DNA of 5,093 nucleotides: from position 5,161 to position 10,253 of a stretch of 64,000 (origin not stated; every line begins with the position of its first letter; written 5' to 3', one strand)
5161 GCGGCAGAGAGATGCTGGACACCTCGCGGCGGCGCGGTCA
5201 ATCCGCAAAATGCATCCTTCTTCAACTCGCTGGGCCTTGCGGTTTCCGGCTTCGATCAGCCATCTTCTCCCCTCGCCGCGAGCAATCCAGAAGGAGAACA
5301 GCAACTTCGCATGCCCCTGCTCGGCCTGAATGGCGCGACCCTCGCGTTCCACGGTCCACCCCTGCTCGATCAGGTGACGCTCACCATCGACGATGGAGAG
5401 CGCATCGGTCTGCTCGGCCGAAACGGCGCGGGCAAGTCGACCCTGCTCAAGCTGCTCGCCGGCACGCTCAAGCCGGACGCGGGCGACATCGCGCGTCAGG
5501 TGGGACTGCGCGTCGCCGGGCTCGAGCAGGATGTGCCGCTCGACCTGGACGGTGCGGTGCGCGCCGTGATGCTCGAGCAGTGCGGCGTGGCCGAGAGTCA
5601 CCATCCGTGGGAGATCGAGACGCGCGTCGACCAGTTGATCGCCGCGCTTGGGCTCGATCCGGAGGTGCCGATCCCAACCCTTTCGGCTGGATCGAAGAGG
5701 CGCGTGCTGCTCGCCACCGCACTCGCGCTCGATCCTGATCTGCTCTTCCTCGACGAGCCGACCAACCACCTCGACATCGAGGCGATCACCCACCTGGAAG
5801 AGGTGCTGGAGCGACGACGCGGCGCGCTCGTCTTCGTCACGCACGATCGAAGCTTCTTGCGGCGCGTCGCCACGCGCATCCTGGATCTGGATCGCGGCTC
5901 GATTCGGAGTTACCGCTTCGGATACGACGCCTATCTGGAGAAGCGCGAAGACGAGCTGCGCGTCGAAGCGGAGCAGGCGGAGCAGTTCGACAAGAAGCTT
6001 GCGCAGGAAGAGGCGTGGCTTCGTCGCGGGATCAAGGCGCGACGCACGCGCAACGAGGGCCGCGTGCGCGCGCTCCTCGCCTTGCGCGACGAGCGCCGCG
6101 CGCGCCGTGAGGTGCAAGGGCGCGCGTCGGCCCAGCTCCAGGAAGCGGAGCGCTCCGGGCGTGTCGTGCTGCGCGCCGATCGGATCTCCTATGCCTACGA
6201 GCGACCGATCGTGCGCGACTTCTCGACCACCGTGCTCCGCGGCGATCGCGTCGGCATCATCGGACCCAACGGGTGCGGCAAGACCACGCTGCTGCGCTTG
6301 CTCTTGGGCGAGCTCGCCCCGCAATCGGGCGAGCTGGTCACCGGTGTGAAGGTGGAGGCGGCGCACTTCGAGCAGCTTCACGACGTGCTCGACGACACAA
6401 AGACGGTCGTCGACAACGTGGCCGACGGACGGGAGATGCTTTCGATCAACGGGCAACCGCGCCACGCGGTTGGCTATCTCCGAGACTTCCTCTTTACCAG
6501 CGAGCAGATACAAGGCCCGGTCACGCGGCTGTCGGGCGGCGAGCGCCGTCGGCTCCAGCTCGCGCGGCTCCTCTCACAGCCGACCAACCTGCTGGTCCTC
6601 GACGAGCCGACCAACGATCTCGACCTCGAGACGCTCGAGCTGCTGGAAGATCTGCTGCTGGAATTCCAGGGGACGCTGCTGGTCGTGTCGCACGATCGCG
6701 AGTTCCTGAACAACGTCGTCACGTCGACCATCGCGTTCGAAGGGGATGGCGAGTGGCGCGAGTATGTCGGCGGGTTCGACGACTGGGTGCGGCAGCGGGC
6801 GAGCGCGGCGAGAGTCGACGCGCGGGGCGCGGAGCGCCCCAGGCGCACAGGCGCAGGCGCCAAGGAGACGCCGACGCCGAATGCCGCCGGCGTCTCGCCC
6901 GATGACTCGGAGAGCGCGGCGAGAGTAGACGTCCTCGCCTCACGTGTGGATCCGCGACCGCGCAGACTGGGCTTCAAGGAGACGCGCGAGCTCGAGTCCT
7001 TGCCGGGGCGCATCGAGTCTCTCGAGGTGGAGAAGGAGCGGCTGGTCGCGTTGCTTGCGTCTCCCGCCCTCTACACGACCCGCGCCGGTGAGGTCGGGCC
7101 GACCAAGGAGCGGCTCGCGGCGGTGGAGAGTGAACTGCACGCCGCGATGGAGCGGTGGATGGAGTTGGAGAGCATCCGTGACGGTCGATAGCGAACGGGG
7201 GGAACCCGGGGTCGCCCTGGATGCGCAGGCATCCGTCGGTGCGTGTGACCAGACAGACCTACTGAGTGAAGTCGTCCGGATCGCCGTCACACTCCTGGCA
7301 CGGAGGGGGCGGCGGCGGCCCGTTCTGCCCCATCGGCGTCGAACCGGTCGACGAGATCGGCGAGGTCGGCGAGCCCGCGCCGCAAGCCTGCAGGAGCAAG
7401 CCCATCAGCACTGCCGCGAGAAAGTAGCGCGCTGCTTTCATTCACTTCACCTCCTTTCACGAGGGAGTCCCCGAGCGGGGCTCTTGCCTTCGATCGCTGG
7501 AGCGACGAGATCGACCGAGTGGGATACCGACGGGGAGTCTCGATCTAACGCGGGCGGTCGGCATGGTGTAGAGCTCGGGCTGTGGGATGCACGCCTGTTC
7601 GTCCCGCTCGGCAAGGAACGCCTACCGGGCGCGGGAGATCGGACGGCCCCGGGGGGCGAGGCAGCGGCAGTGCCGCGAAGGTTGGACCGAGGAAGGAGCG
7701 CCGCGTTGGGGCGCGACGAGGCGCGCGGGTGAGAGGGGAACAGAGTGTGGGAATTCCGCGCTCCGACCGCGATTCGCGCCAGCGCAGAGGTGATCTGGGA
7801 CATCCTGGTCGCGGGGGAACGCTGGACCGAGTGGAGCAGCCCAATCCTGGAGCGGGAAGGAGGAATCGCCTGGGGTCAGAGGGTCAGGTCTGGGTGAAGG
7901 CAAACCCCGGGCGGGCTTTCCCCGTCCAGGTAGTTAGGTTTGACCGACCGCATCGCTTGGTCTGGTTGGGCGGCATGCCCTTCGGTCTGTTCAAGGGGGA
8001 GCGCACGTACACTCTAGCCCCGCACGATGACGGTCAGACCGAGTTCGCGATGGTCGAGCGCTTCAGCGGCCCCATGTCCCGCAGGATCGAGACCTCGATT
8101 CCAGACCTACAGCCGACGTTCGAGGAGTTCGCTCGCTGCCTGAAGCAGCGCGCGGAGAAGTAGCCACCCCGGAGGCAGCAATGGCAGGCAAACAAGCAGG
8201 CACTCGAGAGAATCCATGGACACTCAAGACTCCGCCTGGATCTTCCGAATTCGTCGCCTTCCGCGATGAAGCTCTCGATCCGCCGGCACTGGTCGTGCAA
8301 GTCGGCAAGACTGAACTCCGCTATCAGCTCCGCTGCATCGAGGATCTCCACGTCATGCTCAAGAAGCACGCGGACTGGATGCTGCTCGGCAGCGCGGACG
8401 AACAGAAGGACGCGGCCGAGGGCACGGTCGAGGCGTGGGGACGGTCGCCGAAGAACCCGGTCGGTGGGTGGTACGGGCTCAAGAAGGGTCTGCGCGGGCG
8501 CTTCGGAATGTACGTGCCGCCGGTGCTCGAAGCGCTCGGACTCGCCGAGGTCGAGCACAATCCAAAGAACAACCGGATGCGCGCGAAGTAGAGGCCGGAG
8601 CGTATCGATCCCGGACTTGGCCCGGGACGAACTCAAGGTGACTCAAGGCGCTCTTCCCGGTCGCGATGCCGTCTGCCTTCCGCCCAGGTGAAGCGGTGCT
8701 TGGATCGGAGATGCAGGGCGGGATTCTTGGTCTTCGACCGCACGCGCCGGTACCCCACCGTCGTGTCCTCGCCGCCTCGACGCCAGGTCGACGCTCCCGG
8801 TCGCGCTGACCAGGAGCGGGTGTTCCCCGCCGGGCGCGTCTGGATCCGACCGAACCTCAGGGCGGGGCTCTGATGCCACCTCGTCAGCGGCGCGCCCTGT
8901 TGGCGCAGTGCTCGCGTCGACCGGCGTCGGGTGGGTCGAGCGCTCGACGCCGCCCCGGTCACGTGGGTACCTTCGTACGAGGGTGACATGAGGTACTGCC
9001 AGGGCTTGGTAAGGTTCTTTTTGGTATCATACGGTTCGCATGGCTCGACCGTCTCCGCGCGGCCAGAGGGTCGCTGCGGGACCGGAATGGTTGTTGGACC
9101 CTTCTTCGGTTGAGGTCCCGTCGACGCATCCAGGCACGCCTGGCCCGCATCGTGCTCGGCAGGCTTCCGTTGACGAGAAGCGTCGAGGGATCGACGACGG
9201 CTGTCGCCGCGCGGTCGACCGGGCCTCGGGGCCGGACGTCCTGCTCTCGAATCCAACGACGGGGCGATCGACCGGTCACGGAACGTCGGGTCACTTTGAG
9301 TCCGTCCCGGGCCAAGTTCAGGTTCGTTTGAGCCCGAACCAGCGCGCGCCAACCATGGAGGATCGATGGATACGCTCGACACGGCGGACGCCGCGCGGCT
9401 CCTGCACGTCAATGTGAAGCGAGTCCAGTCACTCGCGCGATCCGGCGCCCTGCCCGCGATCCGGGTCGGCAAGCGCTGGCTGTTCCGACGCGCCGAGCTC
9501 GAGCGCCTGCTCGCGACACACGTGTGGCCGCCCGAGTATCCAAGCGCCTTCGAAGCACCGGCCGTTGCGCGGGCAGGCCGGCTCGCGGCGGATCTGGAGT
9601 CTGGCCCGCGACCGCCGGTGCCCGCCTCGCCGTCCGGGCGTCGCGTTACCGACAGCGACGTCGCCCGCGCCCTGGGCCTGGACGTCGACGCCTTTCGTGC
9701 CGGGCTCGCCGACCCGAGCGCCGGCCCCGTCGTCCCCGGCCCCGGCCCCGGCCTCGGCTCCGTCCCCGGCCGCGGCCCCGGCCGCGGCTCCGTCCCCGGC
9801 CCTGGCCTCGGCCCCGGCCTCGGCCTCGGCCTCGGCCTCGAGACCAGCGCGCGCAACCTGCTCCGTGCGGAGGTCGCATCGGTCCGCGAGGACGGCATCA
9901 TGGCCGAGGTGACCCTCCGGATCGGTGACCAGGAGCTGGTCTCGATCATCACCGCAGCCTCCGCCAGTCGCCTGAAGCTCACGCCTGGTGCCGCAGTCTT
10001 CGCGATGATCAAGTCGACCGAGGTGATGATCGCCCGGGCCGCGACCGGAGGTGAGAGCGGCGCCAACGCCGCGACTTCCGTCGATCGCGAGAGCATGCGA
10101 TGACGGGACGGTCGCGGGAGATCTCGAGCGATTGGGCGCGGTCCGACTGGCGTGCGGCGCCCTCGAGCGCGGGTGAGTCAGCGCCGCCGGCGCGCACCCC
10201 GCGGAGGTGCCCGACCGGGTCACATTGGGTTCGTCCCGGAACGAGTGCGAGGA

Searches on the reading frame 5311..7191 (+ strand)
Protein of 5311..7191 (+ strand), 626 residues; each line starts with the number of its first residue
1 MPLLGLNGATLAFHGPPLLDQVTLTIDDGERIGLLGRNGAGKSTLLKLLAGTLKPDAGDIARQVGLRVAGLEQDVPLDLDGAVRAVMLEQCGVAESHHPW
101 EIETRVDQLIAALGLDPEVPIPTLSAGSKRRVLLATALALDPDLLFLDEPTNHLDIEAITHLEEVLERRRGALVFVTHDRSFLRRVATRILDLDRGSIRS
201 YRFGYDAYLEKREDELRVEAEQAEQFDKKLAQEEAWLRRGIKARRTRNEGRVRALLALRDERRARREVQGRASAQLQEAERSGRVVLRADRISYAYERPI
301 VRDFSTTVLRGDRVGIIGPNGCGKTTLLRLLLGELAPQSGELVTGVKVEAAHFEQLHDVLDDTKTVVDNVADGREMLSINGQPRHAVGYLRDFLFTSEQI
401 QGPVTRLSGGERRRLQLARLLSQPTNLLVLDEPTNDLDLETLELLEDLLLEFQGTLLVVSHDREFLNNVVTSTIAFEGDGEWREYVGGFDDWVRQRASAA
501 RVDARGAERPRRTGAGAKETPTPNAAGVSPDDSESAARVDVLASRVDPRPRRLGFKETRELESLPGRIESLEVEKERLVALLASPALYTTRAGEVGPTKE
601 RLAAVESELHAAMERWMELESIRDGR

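Call 11: search_protein_families(library=pfam, proteins=[window:5311-7191:+], max_evalue=0.001)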
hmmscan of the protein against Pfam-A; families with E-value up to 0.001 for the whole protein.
window:5311-7191:+ (626 aa): 22 families
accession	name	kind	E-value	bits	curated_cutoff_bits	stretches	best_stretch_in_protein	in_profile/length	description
PF00005.33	ABC_tran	-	9.7e-52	175.6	25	2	19-152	1-137/137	ABC transporter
PF13304.12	AAA_21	-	1.1e-21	78.6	27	1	115-179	229-299/304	AAA domain, putative AbiEii toxin, Type IV TA system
PF16326.10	ABC_tran_CTD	-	4e-18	65.8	32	1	552-620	1-68/69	ABC transporter C-terminal domain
PF02463.25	SMC_N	-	8.7e-11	42.1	40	1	314-470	27-206/220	RecF/RecN/SMC N terminal domain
PF12848.13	ABC_tran_Xtn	-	4.4e-10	39.9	25.9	1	191-260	1-72/85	ABC transporter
PF13401.12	AAA_22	-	4.8e-08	33.8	27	1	316-449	10-108/130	AAA domain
PF13476.12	AAA_23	-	1.3e-06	29.6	27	0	316-331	24-39/201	AAA domain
PF00006.31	ATP-synt_ab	-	1.6e-06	28.4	29.5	0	303-331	6-34/213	ATP synthase alpha/beta family, nucleotide-binding domain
PF13555.12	AAA_29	-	2.2e-06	27.8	27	0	20-46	13-39/61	P-loop containing region of AAA domain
PF01926.29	MMR_HSR1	-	3.7e-06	27.5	21.9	0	31-60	1-29/113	50S ribosome-binding GTPase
PF13191.12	AAA_16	-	2e-05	25.6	32.6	1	314-452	27-159/167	AAA ATPase domain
PF03193.22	RsgA_GTPase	-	2.2e-05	24.8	30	0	30-63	107-140/174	RsgA GTPase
PF03215.21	Rad17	-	6.4e-05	23.4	23.8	0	316-365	50-98/186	Rad17 P-loop domain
PF00004.35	AAA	-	0.00012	23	21.2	0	316-336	3-23/131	ATPase family associated with various cellular activities (AAA)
PF03308.22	MeaB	-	0.00021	20.8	23.1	0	17-54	21-58/273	Methylmalonyl Co-A mutase-associated GTPase MeaB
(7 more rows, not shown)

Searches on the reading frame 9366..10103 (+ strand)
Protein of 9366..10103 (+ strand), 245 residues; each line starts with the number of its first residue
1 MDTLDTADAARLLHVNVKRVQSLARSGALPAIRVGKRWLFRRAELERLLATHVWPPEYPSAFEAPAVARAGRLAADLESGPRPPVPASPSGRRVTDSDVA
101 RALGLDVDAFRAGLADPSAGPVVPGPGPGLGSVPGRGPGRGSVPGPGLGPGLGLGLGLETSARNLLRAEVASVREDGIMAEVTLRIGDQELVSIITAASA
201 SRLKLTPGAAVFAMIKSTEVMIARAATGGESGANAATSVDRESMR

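Call 11: search_protein_families(library=pfam, proteins=[window:9366-10103:+], max_evalue=0.001)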
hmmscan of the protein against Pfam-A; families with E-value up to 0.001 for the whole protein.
window:9366-10103:+ (245 aa): 2 families
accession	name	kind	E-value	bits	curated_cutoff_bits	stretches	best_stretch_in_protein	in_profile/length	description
PF03459.23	TOBE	-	5.4e-17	62.2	22.3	1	160-222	1-64/64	TOBE domain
PF12728.13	HTH_17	-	1.6e-13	51.1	27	1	4-51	2-49/51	Helix-turn-helix domain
